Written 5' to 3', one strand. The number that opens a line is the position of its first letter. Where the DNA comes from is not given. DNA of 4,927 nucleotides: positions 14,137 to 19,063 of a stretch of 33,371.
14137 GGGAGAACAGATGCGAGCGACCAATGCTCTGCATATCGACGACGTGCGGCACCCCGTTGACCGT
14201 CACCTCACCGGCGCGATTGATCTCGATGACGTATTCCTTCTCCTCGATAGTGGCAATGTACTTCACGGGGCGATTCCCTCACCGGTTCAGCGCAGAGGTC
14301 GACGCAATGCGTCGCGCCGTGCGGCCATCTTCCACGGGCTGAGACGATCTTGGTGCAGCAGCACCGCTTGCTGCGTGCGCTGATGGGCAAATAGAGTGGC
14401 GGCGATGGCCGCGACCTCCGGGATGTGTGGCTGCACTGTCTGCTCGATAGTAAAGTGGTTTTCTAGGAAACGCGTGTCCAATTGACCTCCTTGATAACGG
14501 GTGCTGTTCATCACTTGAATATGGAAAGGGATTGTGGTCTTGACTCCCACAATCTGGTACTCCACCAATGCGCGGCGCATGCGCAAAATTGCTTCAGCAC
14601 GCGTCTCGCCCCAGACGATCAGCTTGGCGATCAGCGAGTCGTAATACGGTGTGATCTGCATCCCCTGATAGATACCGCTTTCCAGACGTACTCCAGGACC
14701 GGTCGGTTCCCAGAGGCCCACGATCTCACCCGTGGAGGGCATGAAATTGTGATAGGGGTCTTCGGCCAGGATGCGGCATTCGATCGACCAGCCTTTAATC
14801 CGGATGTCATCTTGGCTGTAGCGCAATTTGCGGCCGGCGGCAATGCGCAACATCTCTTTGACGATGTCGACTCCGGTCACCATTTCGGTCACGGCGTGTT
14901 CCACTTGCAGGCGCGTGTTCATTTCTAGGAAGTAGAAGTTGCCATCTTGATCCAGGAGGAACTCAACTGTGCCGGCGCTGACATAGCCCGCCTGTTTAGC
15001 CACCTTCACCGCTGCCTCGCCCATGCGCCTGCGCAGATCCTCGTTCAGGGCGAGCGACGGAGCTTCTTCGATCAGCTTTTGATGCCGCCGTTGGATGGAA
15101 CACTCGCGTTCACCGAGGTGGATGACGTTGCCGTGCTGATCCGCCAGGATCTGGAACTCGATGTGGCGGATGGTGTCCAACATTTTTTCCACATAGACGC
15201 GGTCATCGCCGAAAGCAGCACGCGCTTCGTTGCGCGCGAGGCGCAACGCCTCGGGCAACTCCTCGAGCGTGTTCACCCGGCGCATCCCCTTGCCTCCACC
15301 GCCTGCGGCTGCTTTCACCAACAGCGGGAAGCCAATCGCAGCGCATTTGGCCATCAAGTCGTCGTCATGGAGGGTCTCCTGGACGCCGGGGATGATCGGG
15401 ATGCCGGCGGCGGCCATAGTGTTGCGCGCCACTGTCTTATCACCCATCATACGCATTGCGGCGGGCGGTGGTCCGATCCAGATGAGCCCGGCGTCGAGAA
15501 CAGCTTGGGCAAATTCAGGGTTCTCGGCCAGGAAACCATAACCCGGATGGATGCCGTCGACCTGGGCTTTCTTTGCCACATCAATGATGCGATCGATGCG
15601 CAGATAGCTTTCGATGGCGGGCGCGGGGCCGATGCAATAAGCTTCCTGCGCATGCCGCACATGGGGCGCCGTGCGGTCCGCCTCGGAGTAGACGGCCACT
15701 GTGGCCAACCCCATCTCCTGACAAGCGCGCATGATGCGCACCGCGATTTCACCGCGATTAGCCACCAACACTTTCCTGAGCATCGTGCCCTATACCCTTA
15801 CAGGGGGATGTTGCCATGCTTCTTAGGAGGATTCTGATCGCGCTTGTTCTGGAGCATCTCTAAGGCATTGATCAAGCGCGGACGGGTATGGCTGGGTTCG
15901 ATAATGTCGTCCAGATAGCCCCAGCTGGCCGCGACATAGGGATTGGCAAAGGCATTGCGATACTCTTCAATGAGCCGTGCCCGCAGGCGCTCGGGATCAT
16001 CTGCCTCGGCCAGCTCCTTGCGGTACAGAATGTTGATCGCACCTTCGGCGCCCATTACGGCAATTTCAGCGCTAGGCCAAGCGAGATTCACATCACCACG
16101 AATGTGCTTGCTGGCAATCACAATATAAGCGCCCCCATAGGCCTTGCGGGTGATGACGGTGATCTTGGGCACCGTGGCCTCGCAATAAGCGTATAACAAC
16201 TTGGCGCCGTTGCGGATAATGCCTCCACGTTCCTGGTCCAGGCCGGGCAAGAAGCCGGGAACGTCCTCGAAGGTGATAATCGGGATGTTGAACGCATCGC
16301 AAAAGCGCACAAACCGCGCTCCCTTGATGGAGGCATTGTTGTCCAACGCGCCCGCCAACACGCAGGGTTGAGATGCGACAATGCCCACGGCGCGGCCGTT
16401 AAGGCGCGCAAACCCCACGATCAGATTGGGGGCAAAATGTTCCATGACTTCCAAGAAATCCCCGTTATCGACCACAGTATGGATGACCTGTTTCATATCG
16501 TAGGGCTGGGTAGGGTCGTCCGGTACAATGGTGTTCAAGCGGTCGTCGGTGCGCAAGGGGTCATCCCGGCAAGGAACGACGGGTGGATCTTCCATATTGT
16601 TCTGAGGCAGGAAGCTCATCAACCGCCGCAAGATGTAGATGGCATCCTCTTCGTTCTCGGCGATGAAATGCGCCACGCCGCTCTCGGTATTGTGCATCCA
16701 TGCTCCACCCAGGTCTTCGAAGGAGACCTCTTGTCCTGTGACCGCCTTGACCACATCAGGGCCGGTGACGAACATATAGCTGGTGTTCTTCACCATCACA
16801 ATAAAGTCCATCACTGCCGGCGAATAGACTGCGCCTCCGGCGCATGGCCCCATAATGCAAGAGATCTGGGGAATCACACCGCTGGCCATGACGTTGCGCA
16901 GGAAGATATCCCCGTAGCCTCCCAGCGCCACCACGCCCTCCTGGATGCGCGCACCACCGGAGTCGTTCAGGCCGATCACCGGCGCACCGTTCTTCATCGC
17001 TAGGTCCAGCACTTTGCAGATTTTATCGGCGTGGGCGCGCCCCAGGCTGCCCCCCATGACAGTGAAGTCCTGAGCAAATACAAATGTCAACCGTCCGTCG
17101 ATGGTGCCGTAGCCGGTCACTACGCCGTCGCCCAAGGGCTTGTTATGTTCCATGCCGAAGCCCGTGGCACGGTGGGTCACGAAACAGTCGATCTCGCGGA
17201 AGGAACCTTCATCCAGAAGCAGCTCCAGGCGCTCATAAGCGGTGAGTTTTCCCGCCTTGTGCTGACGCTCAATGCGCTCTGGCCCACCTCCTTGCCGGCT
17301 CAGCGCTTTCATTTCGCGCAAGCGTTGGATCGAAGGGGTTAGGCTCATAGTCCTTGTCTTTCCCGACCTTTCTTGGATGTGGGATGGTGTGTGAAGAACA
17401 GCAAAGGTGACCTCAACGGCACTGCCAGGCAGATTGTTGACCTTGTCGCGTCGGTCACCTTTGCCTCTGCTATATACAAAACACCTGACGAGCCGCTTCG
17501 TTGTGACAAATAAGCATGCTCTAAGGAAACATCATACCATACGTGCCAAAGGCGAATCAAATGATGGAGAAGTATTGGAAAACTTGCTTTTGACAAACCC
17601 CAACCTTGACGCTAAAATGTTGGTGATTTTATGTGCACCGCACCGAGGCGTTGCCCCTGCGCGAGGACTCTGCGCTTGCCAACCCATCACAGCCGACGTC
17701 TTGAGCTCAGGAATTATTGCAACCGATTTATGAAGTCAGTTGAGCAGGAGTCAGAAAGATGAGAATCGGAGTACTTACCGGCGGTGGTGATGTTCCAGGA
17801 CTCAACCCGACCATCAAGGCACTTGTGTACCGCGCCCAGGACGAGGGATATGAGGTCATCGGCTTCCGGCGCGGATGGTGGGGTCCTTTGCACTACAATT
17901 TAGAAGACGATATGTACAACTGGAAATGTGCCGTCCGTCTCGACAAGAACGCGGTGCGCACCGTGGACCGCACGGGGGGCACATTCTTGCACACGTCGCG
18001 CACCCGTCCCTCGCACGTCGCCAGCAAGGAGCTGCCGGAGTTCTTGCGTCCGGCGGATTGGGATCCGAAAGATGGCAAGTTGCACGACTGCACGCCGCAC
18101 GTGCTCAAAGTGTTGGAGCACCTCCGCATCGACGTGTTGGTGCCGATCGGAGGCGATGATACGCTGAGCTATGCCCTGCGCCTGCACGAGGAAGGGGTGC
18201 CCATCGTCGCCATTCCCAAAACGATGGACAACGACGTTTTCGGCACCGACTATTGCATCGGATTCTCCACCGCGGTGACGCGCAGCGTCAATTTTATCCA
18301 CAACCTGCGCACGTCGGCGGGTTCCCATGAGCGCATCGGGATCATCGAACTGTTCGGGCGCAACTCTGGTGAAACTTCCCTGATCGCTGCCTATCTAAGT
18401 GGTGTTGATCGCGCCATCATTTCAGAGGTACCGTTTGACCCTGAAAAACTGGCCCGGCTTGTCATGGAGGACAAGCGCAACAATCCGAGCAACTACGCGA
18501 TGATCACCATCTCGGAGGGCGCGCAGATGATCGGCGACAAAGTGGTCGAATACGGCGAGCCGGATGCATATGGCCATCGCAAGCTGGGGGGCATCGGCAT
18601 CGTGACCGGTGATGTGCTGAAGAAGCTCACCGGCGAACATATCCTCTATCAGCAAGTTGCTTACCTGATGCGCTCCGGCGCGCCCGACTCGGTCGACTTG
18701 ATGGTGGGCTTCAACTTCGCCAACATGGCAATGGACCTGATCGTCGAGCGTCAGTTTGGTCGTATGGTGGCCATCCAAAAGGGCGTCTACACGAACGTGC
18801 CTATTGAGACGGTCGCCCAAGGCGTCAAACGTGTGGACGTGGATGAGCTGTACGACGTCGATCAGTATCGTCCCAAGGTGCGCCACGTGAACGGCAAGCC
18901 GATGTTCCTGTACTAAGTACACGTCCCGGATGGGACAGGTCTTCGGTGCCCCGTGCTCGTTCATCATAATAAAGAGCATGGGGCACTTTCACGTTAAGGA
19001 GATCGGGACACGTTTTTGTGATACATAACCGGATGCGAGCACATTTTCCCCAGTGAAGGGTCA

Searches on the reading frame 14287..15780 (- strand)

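Call 13: search_protein_families(library=pfam, proteins=[window:14287-15780:-], max_evalue=0.00001)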
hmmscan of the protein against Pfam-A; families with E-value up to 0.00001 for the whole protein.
window:14287-15780:- (497 aa): 5 families
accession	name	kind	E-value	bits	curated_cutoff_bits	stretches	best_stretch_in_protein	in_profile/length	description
PF02786.22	CPSase_L_D2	-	2.6e-78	262.8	19.8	1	114-320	1-209/211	Carbamoyl-phosphate synthase L chain, ATP binding domain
PF00289.28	Biotin_carb_N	-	3.1e-47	160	25.5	1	2-109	3-110/110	Biotin carboxylase, N-terminal domain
PF02785.25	Biotin_carb_C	-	8.8e-40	135.6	32.4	1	334-440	1-107/108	Biotin carboxylase C-terminal domain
PF07478.18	Dala_Dala_lig_C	-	8.2e-14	52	24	1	138-289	23-174/204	D-ala D-ala ligase C-terminus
PF02222.28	ATP-grasp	-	1e-08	35.5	27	1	138-290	18-162/179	ATP-grasp domain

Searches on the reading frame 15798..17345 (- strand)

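Call 13: search_protein_families(library=pfam, proteins=[window:15798-17345:-], max_evalue=0.00001)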
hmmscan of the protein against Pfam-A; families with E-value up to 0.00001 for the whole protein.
window:15798-17345:- (515 aa): 2 families
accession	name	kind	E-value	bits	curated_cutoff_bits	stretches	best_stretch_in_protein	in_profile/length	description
PF01039.27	Carboxyl_trans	-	2.4e-202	673.4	22.3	1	27-513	1-493/493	Carboxyl transferase domain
PF03255.19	ACCA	-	1.6e-11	44.4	23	1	341-448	135-238/310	Acetyl co-enzyme A carboxylase carboxyltransferase-like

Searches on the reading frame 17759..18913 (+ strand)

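Call 13: search_protein_families(library=pfam, proteins=[window:17759-18913:+], max_evalue=0.00001)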
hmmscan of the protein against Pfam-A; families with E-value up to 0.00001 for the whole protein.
window:17759-18913:+ (385 aa): 1 family
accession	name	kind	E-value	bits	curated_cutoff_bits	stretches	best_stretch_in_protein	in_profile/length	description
PF00365.25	PFK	-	1.2e-61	209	30.9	1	2-328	1-277/277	Phosphofructokinase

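Call 65: search_protein_families(library=ncbifam, proteins=[window:17759-18913:+], max_evalue=1e-10)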
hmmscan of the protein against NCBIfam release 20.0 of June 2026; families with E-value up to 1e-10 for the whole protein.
window:17759-18913:+ (385 aa): 9 families
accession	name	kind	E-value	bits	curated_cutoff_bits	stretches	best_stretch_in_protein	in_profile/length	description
TIGR02483.1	PFK_mixed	subfamily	7.3e-76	255.3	430.55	1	2-352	1-324/325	phosphofructokinase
NF002872.1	PRK03202.1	subfamily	1.7e-71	240.9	253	1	1-366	1-316/323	ATP-dependent 6-phosphofructokinase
NF010674.0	PRK14071.1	equivalog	1.6e-57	195.1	544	1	2-363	6-345/360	ATP-dependent 6-phosphofructokinase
TIGR02482.1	PFKA_ATP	equivalog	3.1e-49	167.6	371.35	2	116-253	84-222/301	6-phosphofructokinase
NF005301.0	PRK06830.1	equivalog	8e-35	120.2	400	1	114-363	164-426/445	ATP-dependent 6-phosphofructokinase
NF041103.1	PFKA_PPi_Ttgales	equivalog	2.9e-29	102.4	550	1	3-355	1-349/407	diphosphate--fructose-6-phosphate 1-phosphotransferase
NF010675.0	PRK14072.1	subfamily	2.7e-23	82.4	273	1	114-357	94-360/416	diphosphate--fructose-6-phosphate 1-phosphotransferase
TIGR02478.1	6PF1K_euk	equivalog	1.9e-21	76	708.4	1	148-256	142-252/744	6-phosphofructokinase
NF005121.0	PRK06555.1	equivalog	1.6e-17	63.3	395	1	2-206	5-202/404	pyrophosphate--fructose-6-phosphate 1-phosphotransferase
